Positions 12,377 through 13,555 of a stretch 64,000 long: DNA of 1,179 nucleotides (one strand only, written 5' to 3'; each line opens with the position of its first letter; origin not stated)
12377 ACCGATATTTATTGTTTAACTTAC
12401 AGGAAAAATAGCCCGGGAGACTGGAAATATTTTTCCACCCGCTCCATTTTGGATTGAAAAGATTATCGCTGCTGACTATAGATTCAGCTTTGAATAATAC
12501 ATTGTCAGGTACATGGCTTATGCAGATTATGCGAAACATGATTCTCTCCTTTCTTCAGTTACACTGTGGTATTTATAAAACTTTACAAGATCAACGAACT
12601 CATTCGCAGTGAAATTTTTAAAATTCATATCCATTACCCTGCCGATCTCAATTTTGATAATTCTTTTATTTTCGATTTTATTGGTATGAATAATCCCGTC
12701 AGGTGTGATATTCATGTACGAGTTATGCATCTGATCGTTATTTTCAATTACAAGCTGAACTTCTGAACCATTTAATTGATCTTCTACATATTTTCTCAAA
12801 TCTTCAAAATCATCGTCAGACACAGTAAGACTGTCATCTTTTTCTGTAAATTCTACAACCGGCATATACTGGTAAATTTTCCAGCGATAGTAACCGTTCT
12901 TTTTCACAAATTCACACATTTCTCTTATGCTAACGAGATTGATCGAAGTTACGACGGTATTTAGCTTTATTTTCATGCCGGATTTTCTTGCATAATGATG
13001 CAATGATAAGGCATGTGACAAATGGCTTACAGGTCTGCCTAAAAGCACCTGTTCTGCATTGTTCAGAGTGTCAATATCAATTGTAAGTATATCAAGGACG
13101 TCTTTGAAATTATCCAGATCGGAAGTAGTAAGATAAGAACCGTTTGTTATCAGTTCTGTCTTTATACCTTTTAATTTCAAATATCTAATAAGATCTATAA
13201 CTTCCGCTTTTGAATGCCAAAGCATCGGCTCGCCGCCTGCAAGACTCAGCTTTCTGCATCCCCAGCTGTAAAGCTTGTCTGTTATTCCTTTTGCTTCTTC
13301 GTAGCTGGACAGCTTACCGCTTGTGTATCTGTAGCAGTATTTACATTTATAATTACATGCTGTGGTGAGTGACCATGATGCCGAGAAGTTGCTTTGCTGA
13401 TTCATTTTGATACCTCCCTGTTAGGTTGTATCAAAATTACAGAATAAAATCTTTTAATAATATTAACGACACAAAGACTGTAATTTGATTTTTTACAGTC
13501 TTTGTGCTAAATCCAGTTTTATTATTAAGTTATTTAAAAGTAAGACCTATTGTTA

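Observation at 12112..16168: Viperin-like radical SAM gene next to an 871-aa ankyrin-repeat protein and a RelE-like/Zn-ribbon pair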

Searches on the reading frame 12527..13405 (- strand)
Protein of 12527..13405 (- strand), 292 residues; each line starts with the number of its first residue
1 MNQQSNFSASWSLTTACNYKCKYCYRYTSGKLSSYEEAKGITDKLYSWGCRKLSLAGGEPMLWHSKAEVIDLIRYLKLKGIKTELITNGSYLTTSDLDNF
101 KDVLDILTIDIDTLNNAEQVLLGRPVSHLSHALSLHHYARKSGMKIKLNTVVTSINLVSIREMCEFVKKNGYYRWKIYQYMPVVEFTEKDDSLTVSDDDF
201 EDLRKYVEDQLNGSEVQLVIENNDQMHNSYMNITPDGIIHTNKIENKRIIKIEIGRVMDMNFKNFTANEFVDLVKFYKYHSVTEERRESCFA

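Call 3: search_protein_families(library=pfam, proteins=[window:12527-13405:-], max_evalue=0.1)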
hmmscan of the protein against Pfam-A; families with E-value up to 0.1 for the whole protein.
window:12527-13405:- (292 aa): 2 families
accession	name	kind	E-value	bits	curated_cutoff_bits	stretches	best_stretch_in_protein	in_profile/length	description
PF04055.27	Radical_SAM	-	2.8e-19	70.4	29.5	1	12-166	2-165/166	Radical SAM superfamily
PF13353.11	Fer4_12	-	3.8e-08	34.2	22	1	15-113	13-115/137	4Fe-4S single cluster domain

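Call 4: search_protein_families(library=padloc, proteins=[window:12527-13405:-], max_evalue=0.1)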
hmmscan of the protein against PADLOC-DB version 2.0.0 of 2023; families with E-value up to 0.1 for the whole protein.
window:12527-13405:- (292 aa): 3 families
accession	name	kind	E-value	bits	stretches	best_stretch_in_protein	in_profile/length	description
PDLC02904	pVip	-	1.1e-50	170.7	1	9-253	5-243/262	Viperins associated with kinases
PDLC02903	pVip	-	8.6e-50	167.6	1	10-250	3-228/257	Viperins not associated with kinases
PDLC02905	pVip-kinase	-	2e-25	88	1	10-282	185-463/474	Viperin-kinase fusion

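Call 5: search_protein_families(library=ncbifam, proteins=[window:12527-13405:-], max_evalue=0.1)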
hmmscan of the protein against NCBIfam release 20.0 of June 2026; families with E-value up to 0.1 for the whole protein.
window:12527-13405:- (292 aa): 56 families (the best 25 are shown)
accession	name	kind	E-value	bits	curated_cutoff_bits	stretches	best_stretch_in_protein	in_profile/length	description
NF038283.1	viperin_w_prok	equivalog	7.5e-50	169.7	180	1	9-265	4-265/281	viperin family antiviral radical SAM protein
TIGR04278.1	viperin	exception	5.4e-23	81.6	450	1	6-232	58-289/347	antiviral radical SAM protein viperin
TIGR02666.1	moaA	equivalog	1.4e-20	73.5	284.05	1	12-202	15-215/336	GTP 3',8-cyclase MoaA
TIGR04545.1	rSAM_ahbD_hemeb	equivalog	9.1e-20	71.4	500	1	10-218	3-212/339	heme b synthase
TIGR02668.1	moaA_archaeal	equivalog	2e-19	69.7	325.25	1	12-196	15-202/303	GTP 3',8-cyclase MoaA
TIGR04347.1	pseudo_SAM_Halo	equivalog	5.3e-19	68.7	525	1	4-208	35-236/390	TIGR04347 family pseudo-SAM/SPASM protein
NF001199.0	PRK00164.2-1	equivalog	4.6e-18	65.4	231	1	12-194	17-198/308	GTP 3',8-cyclase MoaA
TIGR04055.1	rSAM_NirJ2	equivalog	8e-17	61.7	500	1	10-208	3-202/326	putative heme d1 biosynthesis radical SAM protein NirJ2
TIGR04053.2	TIGR04053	equivalog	1.7e-15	57.2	395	1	6-211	7-214/366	TIGR04053 family radical SAM/SPASM domain-containing protein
TIGR04546.1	rSAM_ahbC_deAc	equivalog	8.1e-15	54.5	650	1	10-208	42-237/390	12,18-didecarboxysiroheme deacetylase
NF045574.1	sacti_mat_StsB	exception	2.5e-14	53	625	1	9-168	98-257/466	StsB family radical SAM/SPASM domain sactipeptide maturase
TIGR04317.1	W_rSAM_matur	equivalog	3.2e-14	52.8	380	1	13-207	10-210/349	tungsten cofactor oxidoreductase radical SAM maturase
TIGR04051.1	rSAM_NirJ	equivalog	1.8e-13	50.2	515.45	1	11-224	6-224/354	heme d1 biosynthesis radical SAM protein NirJ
TIGR04054.1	rSAM_NirJ1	equivalog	2.7e-13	49.3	650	1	10-181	39-211/387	putative heme d1 biosynthesis radical SAM protein NirJ1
TIGR04133.1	rSAM_w_lipo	hypoth_equivalog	1.2e-12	47.5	425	1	11-215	28-236/350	TIGR04133 family radical SAM/SPASM protein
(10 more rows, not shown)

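Call 9: find_homologous_proteins(query=window:12527-13405:-)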
Query window:12527-13405:- (292 aa): 317 proteins with E <= 0.001 among 1053 candidates; the best 120 are listed.
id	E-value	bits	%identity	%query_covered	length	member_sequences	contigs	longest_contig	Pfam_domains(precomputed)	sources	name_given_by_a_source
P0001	8.6e-106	371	99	58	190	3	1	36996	PF04055.28,PF13353.12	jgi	-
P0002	1.6e-104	367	57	97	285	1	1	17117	PF04055.28,PF13353.12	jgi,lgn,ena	-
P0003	1.8e-94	334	54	97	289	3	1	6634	PF04055.28,PF13353.12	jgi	-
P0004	5.8e-91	323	51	97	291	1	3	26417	PF04055.28,PF13353.12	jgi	jgi:MoaA/NifB/PqqE/SkfB family radical SAM enzyme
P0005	1.9e-87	311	48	97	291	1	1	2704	PF04055.28,PF13353.12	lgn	-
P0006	8.4e-85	302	49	95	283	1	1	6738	PF04055.28,PF13353.12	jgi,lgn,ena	-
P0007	8.9e-85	302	50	95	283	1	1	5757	PF04055.28,PF13353.12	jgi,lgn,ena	-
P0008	2.1e-81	291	49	95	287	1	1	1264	PF04055.28,PF13353.12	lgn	-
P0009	1.2e-78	282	49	95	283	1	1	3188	PF04055.28,PF13353.12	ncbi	-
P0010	1.5e-48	184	38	92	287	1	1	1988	PF04055.28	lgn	-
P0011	1.2e-47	181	37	92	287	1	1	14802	PF04055.28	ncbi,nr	ncbi:MAG: radical SAM protein [Nitrospirae bacterium]|nr:radical SAM protein [Nitrospirota bacterium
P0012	5.4e-30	123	36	80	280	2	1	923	PF04055.28,PF13353.12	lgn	-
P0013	9.3e-30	122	35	88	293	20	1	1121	PF04055.28,PF13353.12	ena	-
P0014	1.1e-29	122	36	80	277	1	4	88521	PF04055.28,PF13353.12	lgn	-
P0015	2.2e-29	121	33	92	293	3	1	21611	PF04055.28,PF13353.12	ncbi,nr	ncbi:MAG: viperin family antiviral radical SAM protein [Leptospiraceae bacterium]|nr:viperin family 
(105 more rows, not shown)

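Call 11: find_encoding_contigs(protein=P0002, flank=8000, max_places=3)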
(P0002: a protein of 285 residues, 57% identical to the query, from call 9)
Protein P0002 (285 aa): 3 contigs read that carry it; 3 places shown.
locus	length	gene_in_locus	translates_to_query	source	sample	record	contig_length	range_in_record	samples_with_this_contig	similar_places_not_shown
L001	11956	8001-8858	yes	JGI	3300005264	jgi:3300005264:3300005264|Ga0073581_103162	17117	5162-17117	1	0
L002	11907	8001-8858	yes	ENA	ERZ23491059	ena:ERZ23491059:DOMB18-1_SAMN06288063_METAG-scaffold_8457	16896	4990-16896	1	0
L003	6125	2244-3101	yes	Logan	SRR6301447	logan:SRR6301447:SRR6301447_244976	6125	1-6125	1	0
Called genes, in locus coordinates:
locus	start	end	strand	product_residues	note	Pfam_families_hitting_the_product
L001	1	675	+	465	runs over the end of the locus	-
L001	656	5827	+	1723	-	PF10412:TrwB_AAD_bind (faint)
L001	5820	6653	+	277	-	-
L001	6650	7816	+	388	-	PF14072:DndB (weak)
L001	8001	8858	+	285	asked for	PF13353:Fer4_12, PF04055:Radical_SAM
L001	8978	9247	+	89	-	-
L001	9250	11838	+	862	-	PF13606:Ank_3 (faint), PF00023:Ank (faint), PF13637:Ank_4 (faint), PF12796:Ank_2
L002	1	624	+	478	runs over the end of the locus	-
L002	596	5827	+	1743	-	PF10412:TrwB_AAD_bind (faint)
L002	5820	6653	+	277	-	-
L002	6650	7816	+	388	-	PF14072:DndB (weak)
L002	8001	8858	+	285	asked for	PF13353:Fer4_12, PF04055:Radical_SAM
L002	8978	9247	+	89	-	-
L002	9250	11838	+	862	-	PF13606:Ank_3 (faint), PF00023:Ank (faint), PF13637:Ank_4 (faint), PF12796:Ank_2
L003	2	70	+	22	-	?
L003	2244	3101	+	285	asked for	PF13353:Fer4_12, PF04055:Radical_SAM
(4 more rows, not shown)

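Call 12: find_encoding_contigs(protein=P0004, flank=8000, max_places=3)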
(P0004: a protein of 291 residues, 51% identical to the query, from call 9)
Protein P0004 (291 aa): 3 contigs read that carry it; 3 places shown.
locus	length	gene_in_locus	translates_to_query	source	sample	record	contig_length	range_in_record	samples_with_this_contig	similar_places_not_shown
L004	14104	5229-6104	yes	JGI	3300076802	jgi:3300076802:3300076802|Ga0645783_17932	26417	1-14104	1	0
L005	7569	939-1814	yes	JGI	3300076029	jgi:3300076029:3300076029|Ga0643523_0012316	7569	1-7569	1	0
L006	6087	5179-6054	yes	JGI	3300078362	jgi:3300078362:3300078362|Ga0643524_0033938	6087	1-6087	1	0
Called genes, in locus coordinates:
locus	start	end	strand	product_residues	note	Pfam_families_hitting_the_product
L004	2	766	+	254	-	?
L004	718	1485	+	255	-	-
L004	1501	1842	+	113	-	-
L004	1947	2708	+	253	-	PF20217:DUF6577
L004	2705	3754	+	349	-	PF08843:AbiEii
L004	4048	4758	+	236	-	PF03781:FGE-sulfatase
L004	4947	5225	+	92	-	PF24732:ParE_like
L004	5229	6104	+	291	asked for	PF04055:Radical_SAM, PF13353:Fer4_12 (weak)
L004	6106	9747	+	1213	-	-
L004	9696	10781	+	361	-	-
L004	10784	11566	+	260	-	-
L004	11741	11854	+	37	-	-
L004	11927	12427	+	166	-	-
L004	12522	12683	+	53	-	PF12161:HsdM_N (weak)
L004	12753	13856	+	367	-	PF02463:SMC_N, PF13304:AAA_21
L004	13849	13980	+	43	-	-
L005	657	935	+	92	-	PF24732:ParE_like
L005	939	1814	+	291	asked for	PF04055:Radical_SAM, PF13353:Fer4_12 (weak)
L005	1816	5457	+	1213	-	-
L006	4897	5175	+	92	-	PF24732:ParE_like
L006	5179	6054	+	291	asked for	PF04055:Radical_SAM, PF13353:Fer4_12 (weak)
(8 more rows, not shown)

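Call 13: find_encoding_contigs(protein=P0003, flank=8000, max_places=3)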
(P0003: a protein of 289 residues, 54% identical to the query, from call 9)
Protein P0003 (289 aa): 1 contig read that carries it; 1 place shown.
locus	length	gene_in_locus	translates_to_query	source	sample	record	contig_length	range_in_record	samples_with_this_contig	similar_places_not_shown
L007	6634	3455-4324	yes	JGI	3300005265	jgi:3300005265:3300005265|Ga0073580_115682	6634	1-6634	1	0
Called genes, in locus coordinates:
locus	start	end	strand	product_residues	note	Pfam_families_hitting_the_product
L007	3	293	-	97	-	?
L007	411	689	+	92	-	-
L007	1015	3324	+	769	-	-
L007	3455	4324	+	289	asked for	PF13353:Fer4_12 (faint), PF04055:Radical_SAM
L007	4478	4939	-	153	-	-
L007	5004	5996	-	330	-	-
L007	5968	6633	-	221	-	?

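Call 16: search_protein_families(library=pfam, proteins=[L001:8978-9247:+, L004:4947-5225:+, L007:411-689:+, L004:6106-9747:+, L007:1015-3324:+, L001:9250-11838:+, L004:9696-10781:+, L004:10784-11566:+, L007:4478-4939:-], max_evalue=0.1)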
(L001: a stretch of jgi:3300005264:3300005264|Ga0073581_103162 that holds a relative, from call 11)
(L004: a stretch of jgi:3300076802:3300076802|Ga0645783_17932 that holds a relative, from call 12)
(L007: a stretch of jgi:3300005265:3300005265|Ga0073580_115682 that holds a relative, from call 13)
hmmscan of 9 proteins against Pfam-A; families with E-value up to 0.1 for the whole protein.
L001:8978-9247:+ (89 aa): 0 families

L004:4947-5225:+ (92 aa): 1 family
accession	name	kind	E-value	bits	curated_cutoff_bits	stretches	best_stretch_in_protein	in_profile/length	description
PF24732.2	ParE_like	-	2.2e-14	53.6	24.4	1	21-81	6-66/67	ParE-like toxin domain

L007:411-689:+ (92 aa): 1 family
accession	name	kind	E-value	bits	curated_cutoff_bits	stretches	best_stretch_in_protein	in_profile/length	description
PF16288.11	DUF4934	-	0.0087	16.6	27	1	17-69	42-95/102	Domain of unknown function (DUF4934)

L004:6106-9747:+ (1213 aa): 3 families
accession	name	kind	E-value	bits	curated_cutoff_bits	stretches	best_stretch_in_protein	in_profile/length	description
PF04677.20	CwfJ_C_1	-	0.0021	18.4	21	1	759-864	9-112/122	Protein similar to CwfJ C-terminus 1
PF02431.20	Chalcone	-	0.04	13.8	27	0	184-244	69-129/203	Chalcone-flavanone isomerase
PF12770.12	CHAT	-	0.052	13.4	24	1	1005-1057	195-246/289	CHAT domain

L007:1015-3324:+ (769 aa): 0 families

L001:9250-11838:+ (862 aa): 6 families
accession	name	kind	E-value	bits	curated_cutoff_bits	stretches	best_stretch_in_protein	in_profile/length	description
PF12796.13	Ank_2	-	1.9e-24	86.5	27.3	3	707-783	10-84/90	Ankyrin repeats (3 copies)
PF00023.36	Ank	-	2.6e-16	59.3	21.1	0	583-610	4-31/33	Ankyrin repeat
PF13637.12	Ank_4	-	1.5e-15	57.4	22.7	0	555-593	7-42/50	Ankyrin repeats (many copies)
PF13606.12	Ank_3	-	1.8e-08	34.3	22.3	0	582-608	3-29/30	Ankyrin repeat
PF13857.12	Ank_5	-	2.8e-05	24.8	27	0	713-754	1-43/56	Ankyrin repeats (many copies)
PF24101.1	eWH_GTF3C1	-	0.032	14.4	30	0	669-717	26-75/110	GTF3C1, extended winged-helix domain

L004:9696-10781:+ (361 aa): 2 families
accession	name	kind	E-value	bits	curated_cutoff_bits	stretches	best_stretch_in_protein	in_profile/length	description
PF16804.11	DUF5071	-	0.0068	17.2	27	1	92-161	47-113/119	Domain of unknown function (DUF5071)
PF21248.3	SoFic-like_C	-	0.053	14.2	27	0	148-197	11-62/76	Protein adenylyltransferase SoFic-like, C-terminal domain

L004:10784-11566:+ (260 aa): 0 families

L007:4478-4939:- (153 aa): 0 families

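Call 17: find_encoding_contigs(protein=P0006, flank=8000, max_places=2)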
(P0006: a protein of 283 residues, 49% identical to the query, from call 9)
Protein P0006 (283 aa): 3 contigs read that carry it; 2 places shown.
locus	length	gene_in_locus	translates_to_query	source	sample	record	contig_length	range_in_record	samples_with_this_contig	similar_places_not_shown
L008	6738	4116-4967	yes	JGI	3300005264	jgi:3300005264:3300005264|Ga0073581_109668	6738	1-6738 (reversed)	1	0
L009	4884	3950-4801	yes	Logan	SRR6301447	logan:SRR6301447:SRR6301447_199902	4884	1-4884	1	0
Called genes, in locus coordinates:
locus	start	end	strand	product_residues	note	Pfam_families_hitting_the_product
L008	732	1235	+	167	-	-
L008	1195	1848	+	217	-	-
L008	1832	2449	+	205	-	-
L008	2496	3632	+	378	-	-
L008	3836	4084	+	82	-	PF24732:ParE_like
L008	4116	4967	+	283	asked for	PF13353:Fer4_12 (weak), PF04055:Radical_SAM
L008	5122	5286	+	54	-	-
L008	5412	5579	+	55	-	-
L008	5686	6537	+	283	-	PF04446:Thg1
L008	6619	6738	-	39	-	?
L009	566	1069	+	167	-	-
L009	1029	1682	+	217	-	-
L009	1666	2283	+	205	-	-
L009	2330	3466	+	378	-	-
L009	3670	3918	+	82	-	PF24732:ParE_like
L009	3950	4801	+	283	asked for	PF13353:Fer4_12 (weak), PF04055:Radical_SAM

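Call 18: find_encoding_contigs(protein=P0007, flank=8000, max_places=2)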
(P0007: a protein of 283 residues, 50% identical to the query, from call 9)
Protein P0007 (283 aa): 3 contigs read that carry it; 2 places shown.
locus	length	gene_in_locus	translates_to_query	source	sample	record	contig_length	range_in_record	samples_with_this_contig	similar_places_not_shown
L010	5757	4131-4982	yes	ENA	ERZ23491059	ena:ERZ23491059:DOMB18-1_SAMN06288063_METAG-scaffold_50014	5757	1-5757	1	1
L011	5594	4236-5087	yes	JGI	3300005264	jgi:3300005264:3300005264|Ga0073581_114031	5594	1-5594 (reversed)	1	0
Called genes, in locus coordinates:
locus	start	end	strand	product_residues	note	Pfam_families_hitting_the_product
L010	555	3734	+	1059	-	-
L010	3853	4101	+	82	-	PF24732:ParE_like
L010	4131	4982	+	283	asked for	PF13353:Fer4_12 (weak), PF04055:Radical_SAM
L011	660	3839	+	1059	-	-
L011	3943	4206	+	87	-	PF24732:ParE_like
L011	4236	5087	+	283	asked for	PF13353:Fer4_12 (weak), PF04055:Radical_SAM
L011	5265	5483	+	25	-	-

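Call 19: find_encoding_contigs(protein=P0011, flank=8000, max_places=2)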
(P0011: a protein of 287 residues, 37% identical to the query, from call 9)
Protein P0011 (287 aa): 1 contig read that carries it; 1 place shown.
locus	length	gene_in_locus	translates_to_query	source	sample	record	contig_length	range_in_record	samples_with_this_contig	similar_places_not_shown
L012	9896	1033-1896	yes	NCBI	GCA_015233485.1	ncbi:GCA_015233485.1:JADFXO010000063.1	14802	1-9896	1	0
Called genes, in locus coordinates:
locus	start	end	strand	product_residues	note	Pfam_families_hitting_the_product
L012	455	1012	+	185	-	PF01936:NYN, PF18475:PIN7 (faint)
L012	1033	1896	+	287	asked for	PF04055:Radical_SAM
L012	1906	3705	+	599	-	-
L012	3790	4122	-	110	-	-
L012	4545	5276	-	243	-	-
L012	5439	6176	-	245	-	-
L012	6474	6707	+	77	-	-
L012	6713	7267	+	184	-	-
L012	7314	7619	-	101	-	-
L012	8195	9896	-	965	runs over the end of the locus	PF04313:HSDR_N, PF04851:ResIII, PF18766:SWI2_SNF2, PF22679:T1R_D3-like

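Call 22: search_solved_structures(query=window:12527-13405:-, show_alignments=2)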
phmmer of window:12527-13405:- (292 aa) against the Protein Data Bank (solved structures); distinct sequences matched with E-value up to 0.001: 12.
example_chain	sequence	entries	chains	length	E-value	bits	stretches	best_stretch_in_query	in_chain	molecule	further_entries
7n7h_A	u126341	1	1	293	2.6e-21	79.4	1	8-234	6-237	VIPERIN-LIKE ENZYME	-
6b4c_A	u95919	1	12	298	3.2e-20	75.8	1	7-234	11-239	Viperin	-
9dgw_A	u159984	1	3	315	3.8e-20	75.5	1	7-234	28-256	Radical SAM core domain-containing protein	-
7n7i_A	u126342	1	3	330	4.4e-20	75.3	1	7-234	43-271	Viperin-like enzyme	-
9dfw_A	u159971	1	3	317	1e-19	74.1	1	7-232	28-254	Radical SAM core domain-containing protein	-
5vsl_A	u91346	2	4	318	4.6e-19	72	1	7-233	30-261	Radical S-adenosyl methionine domain-containing protein 2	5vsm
6q2p_A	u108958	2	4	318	9.1e-19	71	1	7-233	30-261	Radical S-adenosyl methionine domain-containing protein 2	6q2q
9dfu_A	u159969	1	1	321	9.5e-17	64.4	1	7-198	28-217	Radical SAM core domain-containing protein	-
9dfn_A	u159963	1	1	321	1.3e-16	64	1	7-198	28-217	Radical SAM core domain-containing protein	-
5v1q_A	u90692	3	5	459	9.3e-06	28.3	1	16-219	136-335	Radical SAM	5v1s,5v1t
2fb2_A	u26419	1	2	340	1.1e-05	28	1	11-199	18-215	Molybdenum cofactor biosynthesis protein A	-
1tv7_A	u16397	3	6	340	1.5e-05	27.6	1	12-199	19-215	Molybdenum cofactor biosynthesis protein A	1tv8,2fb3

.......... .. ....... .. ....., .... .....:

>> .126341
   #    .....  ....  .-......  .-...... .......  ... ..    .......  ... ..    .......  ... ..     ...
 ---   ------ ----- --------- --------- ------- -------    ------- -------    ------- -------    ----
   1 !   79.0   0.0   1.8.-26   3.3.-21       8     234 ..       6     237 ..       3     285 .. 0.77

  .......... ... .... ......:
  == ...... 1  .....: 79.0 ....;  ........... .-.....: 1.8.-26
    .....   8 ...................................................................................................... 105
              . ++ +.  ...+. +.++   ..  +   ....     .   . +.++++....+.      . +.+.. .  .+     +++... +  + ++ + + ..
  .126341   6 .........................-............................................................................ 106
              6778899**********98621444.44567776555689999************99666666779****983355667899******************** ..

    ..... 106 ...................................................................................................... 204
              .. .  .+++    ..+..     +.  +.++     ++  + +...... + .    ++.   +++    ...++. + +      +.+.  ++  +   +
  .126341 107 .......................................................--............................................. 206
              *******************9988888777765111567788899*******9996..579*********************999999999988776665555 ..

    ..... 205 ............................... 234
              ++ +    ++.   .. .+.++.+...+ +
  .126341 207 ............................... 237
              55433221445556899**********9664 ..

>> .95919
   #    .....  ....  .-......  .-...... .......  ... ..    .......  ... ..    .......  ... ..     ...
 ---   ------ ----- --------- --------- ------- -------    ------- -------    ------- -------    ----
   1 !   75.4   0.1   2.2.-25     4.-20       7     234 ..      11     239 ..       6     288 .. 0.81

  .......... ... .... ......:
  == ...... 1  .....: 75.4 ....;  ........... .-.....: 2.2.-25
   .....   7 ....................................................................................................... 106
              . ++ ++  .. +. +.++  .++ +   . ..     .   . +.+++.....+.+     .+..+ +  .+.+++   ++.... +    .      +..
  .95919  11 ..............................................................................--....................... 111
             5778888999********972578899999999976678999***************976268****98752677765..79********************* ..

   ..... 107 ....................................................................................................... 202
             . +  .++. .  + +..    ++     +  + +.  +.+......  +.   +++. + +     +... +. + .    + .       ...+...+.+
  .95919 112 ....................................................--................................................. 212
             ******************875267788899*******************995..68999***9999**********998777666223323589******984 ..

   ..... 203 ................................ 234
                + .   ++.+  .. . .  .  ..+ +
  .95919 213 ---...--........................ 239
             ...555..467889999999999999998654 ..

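Call 24: find_encoding_contigs(protein=P0009, flank=8000, max_places=2)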
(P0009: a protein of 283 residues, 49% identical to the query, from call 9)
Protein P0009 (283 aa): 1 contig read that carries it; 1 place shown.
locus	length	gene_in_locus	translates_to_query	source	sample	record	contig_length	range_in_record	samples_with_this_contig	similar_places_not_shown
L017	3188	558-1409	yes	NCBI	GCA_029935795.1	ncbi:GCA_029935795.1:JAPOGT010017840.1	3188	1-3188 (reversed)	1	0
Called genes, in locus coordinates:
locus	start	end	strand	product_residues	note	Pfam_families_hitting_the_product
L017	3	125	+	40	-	?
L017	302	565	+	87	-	PF24732:ParE_like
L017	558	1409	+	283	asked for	PF13353:Fer4_12, PF04055:Radical_SAM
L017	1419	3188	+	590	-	?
